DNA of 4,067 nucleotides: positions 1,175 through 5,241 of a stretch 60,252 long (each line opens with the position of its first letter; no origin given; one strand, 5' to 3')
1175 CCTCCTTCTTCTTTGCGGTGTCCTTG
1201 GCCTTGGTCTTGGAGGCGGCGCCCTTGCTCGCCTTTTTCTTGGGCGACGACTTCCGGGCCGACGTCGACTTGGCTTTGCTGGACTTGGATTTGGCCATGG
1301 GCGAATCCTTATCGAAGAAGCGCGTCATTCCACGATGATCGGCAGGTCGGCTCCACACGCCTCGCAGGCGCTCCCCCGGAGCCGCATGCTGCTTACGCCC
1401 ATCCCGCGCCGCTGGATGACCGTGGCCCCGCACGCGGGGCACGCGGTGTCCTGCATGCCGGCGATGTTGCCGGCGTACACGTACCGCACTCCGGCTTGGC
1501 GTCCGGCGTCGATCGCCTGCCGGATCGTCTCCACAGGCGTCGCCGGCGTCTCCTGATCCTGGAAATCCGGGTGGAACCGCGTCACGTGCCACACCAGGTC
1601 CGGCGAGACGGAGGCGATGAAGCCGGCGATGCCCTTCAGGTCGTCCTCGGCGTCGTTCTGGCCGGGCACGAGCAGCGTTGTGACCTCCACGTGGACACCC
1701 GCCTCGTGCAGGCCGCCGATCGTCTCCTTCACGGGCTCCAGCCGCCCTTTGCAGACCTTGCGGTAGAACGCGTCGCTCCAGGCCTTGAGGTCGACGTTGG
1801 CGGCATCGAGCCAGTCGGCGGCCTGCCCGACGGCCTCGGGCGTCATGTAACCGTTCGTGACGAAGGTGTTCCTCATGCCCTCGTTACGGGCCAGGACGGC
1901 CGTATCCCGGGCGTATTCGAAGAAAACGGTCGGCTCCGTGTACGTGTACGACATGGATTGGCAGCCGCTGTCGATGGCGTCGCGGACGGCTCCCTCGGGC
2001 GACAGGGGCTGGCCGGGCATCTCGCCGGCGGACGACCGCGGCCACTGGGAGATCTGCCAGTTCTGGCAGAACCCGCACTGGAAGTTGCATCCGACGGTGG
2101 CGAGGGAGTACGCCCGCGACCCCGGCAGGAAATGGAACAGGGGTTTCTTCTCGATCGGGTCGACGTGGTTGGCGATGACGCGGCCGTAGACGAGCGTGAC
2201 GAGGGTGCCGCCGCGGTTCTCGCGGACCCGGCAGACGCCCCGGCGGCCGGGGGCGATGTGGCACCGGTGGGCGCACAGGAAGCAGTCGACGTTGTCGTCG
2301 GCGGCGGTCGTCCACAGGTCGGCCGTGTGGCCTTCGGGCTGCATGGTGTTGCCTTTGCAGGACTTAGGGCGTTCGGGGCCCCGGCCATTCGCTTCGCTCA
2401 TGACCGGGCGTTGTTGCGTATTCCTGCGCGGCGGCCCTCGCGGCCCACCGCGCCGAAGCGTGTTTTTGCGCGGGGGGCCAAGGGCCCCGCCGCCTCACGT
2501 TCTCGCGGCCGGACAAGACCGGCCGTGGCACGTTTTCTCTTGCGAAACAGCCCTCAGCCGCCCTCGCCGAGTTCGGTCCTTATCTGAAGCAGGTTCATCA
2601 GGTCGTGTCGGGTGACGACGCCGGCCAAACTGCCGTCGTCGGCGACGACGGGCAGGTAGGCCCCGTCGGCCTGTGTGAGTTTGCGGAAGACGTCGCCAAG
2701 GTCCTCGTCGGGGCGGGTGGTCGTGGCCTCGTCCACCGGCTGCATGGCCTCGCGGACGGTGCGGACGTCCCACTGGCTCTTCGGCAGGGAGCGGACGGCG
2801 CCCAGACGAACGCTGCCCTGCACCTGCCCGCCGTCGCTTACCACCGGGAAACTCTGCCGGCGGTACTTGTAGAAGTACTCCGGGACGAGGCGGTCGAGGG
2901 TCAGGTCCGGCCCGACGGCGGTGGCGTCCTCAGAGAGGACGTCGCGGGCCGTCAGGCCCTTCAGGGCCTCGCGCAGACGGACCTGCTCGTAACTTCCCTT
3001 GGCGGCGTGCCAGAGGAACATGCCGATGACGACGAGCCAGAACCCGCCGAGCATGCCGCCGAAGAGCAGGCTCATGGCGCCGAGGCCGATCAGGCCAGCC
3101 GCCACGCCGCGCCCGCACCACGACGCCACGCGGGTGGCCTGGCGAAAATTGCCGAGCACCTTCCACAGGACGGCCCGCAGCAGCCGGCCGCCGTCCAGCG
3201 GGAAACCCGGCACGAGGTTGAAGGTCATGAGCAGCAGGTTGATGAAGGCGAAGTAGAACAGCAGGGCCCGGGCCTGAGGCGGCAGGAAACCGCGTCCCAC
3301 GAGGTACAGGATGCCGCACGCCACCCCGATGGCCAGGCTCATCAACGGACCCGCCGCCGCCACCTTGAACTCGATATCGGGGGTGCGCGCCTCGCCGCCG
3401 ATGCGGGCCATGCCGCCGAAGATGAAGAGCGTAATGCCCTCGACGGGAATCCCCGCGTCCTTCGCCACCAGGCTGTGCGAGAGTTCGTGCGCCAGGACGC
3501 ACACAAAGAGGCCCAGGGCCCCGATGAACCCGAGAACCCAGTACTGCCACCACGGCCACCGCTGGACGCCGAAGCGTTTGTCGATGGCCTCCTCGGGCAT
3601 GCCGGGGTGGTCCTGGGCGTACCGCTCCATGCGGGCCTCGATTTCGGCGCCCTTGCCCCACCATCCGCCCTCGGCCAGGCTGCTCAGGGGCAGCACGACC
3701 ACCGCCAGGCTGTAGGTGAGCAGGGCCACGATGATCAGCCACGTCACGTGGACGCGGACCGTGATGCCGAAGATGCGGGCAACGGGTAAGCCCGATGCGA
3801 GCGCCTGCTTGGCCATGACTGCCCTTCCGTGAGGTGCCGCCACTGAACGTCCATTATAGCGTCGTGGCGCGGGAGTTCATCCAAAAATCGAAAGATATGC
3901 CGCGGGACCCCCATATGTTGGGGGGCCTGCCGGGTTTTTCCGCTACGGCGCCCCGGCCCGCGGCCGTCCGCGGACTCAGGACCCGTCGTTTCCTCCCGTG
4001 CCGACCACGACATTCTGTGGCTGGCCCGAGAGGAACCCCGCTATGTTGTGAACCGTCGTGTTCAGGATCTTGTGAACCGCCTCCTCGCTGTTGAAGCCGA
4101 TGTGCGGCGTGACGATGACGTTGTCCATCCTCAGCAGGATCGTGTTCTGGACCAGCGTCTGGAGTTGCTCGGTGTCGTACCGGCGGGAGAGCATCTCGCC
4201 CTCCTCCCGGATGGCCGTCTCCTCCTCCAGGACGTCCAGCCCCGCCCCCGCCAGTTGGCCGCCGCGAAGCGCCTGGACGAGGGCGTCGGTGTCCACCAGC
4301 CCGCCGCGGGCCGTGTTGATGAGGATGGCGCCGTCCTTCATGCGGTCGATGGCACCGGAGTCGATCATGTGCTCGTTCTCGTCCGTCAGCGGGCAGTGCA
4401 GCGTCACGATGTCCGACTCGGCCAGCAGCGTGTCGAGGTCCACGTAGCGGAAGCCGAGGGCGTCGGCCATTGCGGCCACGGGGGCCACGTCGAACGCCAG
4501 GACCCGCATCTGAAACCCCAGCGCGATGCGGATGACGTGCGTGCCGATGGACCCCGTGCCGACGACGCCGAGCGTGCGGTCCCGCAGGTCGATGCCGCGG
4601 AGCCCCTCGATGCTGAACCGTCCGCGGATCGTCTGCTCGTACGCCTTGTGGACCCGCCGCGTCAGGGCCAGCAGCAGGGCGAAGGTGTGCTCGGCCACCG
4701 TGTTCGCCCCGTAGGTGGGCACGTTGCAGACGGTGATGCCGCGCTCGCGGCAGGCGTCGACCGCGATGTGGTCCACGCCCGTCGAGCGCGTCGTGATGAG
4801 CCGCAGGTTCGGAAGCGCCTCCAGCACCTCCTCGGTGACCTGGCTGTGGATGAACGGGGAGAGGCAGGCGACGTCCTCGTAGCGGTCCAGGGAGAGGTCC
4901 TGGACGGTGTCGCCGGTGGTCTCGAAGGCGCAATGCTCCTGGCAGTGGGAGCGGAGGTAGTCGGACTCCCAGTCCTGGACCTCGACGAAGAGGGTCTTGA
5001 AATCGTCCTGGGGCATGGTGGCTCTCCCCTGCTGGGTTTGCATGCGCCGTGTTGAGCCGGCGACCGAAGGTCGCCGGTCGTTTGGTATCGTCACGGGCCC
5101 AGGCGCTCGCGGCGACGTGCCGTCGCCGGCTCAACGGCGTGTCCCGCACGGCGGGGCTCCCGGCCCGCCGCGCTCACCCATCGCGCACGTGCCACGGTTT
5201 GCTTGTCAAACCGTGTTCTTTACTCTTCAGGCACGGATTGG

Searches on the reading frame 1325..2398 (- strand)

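Call 59: search_protein_families(library=pfam, proteins=[window:1325-2398:-], max_evalue=0.00001)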
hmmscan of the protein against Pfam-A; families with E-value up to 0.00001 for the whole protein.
window:1325-2398:- (357 aa): 1 family
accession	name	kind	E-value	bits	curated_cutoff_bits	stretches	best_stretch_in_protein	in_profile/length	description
PF04055.27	Radical_SAM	-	3.6e-21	76.5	29.5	1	101-251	4-158/166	Radical SAM superfamily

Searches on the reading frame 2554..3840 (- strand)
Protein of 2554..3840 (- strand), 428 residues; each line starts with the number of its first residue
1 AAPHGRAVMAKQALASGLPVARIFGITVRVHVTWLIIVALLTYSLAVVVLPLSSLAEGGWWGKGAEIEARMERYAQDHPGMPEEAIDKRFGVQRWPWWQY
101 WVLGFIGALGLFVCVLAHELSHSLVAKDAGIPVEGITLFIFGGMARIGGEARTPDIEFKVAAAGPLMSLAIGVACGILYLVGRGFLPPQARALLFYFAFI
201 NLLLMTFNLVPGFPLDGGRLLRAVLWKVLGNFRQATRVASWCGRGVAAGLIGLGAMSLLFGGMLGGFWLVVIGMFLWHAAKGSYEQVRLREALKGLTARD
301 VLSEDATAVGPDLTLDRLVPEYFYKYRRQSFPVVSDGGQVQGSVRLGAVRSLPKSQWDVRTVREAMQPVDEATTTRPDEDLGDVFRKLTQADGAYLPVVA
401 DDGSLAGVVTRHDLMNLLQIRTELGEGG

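Call 59: search_protein_families(library=pfam, proteins=[window:2554-3840:-], max_evalue=0.00001)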
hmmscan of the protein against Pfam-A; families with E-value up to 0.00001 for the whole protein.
window:2554-3840:- (428 aa): 2 families
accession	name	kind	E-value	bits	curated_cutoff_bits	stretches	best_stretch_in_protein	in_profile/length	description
PF02163.28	Peptidase_M50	-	1.6e-21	77.1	27.2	2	108-181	3-102/221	Peptidase family M50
PF00571.33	CBS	-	1.3e-13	51.4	24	1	368-418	7-55/57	CBS domain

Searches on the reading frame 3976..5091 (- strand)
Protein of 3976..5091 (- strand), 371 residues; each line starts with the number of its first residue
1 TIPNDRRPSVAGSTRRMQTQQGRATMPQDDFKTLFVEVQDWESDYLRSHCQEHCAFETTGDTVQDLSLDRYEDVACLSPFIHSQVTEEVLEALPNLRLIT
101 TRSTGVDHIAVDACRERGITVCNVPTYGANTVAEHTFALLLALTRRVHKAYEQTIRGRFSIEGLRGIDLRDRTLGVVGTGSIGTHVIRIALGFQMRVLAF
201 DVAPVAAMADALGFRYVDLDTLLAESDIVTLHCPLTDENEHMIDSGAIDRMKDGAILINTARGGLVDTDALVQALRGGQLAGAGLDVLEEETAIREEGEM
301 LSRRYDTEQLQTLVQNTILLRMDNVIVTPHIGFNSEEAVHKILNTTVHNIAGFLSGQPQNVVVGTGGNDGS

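Call 59: search_protein_families(library=pfam, proteins=[window:3976-5091:-], max_evalue=0.00001)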
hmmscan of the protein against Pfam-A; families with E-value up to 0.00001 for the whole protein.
window:3976-5091:- (371 aa): 2 families
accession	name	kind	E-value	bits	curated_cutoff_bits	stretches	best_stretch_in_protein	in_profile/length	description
PF02826.25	2-Hacid_dh_C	-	4.8e-57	192.6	25.1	1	137-332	1-178/178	D-isomer specific 2-hydroxyacid dehydrogenase, NAD binding domain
PF00389.36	2-Hacid_dh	-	8.4e-29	100.4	24.6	1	45-362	10-133/134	D-isomer specific 2-hydroxyacid dehydrogenase, catalytic domain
